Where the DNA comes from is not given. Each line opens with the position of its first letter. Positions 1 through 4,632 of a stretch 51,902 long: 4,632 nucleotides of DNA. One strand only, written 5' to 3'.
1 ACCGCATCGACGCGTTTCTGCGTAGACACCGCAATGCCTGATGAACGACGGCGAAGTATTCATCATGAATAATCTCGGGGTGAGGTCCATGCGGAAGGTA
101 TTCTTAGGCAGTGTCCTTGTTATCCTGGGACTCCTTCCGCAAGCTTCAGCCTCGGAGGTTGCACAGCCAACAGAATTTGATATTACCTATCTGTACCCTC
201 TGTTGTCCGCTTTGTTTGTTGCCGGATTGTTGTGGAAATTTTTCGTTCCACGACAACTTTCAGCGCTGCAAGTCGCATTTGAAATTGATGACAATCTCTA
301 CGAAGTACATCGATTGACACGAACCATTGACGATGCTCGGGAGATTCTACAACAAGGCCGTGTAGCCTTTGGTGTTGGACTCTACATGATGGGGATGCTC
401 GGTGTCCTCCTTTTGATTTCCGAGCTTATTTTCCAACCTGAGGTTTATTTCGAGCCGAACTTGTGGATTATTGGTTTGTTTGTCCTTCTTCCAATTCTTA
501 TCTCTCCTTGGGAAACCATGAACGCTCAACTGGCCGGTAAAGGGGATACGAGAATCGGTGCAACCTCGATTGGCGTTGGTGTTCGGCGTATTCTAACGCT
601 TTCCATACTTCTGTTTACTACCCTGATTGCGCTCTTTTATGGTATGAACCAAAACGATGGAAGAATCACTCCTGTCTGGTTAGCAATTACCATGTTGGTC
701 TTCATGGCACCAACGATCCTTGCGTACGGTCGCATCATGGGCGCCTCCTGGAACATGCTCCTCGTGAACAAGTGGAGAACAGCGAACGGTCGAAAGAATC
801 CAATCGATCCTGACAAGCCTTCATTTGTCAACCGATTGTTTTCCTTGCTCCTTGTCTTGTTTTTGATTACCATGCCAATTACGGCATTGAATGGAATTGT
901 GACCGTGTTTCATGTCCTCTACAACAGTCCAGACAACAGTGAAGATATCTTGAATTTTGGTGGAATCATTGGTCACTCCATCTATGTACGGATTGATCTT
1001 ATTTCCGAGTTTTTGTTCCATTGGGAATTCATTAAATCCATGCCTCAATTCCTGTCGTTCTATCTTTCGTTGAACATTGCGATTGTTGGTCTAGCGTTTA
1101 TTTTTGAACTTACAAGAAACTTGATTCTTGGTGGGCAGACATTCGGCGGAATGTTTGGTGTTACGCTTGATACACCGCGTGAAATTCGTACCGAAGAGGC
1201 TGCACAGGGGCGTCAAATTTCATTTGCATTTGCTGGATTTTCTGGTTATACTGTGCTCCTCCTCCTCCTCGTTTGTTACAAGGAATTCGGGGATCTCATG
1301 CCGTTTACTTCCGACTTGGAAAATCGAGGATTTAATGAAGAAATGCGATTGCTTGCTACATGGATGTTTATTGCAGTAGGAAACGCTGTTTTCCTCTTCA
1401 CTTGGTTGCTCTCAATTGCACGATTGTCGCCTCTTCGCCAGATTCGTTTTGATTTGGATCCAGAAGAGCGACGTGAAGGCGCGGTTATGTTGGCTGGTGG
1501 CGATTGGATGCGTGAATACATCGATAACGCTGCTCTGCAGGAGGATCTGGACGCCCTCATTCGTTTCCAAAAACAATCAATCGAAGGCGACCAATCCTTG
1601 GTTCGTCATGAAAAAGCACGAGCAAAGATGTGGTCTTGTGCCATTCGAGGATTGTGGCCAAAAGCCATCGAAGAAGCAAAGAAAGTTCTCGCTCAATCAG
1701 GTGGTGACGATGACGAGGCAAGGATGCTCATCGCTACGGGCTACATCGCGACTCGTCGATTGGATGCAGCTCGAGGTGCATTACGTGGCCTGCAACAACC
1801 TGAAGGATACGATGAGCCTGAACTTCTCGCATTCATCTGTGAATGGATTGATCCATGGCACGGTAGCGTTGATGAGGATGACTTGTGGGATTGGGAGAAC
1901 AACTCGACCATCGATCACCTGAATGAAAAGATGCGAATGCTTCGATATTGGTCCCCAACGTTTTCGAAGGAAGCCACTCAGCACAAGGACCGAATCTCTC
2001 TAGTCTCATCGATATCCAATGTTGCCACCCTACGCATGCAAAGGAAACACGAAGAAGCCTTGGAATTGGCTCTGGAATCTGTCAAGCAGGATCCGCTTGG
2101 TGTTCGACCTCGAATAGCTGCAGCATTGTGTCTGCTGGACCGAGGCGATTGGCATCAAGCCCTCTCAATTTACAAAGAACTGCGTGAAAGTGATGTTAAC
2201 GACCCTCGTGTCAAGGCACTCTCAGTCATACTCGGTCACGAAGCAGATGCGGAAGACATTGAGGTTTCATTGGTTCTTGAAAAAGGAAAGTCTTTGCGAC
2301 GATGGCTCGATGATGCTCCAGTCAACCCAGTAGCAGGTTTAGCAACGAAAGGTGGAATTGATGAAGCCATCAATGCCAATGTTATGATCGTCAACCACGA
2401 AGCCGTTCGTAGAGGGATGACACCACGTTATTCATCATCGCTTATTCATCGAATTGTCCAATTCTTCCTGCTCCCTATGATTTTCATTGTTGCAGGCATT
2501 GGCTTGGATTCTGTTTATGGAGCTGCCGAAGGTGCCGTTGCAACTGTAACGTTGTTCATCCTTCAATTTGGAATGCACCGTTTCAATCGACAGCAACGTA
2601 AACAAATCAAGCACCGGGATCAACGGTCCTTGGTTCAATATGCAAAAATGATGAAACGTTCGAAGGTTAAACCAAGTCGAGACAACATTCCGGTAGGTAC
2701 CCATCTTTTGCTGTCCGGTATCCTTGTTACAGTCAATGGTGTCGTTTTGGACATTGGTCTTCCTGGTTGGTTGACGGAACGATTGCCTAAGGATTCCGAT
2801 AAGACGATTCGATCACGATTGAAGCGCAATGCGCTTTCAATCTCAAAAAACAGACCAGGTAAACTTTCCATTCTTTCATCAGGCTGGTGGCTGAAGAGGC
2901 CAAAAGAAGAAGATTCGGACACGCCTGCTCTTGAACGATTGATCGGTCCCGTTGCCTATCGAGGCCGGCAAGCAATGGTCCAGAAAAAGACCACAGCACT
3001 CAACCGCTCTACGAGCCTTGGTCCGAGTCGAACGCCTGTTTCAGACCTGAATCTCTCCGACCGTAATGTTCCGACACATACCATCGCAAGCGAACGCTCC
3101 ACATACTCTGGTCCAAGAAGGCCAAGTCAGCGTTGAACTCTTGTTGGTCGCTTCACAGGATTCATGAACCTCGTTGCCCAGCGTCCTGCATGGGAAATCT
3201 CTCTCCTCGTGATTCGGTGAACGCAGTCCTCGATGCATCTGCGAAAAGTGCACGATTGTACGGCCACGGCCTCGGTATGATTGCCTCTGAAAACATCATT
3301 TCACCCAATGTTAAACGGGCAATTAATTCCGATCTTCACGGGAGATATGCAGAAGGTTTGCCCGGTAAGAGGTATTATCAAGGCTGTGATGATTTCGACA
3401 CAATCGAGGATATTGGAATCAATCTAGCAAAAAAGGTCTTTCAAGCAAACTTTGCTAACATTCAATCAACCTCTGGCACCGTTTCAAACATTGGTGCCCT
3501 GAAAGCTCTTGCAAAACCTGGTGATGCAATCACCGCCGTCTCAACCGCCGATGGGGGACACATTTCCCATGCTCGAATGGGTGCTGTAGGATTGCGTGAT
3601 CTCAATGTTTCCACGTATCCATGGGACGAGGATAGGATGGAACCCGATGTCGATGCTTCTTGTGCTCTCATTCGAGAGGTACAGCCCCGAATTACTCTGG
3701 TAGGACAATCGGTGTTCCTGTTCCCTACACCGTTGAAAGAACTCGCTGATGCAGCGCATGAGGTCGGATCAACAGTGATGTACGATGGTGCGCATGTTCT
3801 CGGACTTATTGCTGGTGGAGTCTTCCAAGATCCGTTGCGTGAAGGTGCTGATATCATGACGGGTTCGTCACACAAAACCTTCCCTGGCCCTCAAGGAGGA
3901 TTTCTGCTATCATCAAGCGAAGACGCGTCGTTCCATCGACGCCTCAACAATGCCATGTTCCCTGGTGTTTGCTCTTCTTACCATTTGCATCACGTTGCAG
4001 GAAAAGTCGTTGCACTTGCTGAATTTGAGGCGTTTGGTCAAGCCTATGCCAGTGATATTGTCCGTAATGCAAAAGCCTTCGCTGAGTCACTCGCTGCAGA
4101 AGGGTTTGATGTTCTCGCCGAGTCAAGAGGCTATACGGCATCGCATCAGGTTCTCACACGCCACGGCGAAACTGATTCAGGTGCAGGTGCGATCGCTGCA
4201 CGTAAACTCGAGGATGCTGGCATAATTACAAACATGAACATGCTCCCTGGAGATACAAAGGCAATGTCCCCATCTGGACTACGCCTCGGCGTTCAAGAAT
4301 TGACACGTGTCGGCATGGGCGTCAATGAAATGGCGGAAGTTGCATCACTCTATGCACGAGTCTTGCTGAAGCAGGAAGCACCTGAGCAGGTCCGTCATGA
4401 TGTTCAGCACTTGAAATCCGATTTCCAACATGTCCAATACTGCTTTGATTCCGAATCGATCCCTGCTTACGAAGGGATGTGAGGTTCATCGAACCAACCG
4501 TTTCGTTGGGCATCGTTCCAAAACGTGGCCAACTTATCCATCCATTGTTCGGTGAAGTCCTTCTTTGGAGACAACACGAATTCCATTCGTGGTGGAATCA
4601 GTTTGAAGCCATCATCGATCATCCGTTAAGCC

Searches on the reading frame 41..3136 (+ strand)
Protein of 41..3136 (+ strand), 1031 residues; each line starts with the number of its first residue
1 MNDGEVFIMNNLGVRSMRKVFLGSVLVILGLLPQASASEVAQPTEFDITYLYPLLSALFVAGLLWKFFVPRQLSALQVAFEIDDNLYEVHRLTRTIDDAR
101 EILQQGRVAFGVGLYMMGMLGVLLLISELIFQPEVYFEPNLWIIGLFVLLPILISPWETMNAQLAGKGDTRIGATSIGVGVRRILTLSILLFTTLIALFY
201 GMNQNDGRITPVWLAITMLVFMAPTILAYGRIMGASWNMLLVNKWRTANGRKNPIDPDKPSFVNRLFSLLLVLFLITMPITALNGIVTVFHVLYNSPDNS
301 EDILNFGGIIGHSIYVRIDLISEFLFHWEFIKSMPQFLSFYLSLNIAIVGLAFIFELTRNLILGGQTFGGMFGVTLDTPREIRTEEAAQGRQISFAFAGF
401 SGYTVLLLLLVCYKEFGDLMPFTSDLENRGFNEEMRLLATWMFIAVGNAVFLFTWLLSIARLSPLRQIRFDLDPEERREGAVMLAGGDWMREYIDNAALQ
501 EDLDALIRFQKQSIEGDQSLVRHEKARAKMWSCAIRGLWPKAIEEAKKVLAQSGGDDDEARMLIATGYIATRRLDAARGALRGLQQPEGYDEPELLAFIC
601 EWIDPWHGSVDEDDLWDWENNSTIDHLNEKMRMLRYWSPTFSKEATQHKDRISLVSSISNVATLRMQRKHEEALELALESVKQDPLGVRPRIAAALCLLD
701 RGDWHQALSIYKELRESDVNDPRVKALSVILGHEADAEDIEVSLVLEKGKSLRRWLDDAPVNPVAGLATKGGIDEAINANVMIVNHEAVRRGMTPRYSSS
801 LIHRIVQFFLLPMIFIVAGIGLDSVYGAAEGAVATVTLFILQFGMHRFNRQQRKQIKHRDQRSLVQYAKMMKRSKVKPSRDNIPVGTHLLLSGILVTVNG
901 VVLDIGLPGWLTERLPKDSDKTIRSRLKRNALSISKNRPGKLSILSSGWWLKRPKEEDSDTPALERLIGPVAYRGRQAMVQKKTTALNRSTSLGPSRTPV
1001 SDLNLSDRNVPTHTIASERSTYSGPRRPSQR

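Call 16: search_protein_families(library=pfam, proteins=[window:41-3136:+], max_evalue=0.001)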
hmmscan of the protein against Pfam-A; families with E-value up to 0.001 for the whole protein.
window:41-3136:+ (1031 aa): 2 families
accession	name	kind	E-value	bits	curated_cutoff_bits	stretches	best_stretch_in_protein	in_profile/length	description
PF14559.12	TPR_19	-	8.3e-10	39.3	25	1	665-727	2-64/68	Tetratricopeptide repeat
PF13432.12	TPR_16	-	0.00081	20.2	32.7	0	667-717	10-60/65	Tetratricopeptide repeat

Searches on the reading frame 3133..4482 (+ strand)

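Call 16: search_protein_families(library=pfam, proteins=[window:3133-4482:+], max_evalue=0.001)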
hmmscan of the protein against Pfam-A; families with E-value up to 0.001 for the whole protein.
window:3133-4482:+ (449 aa): 2 families
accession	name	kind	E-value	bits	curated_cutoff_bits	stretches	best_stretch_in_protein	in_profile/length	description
PF00464.25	SHMT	-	3.1e-67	227.4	27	1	43-405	19-397/399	Serine hydroxymethyltransferase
PF00155.27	Aminotran_1_2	-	1.4e-09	38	19.7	1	87-334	40-304/361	Aminotransferase class I and II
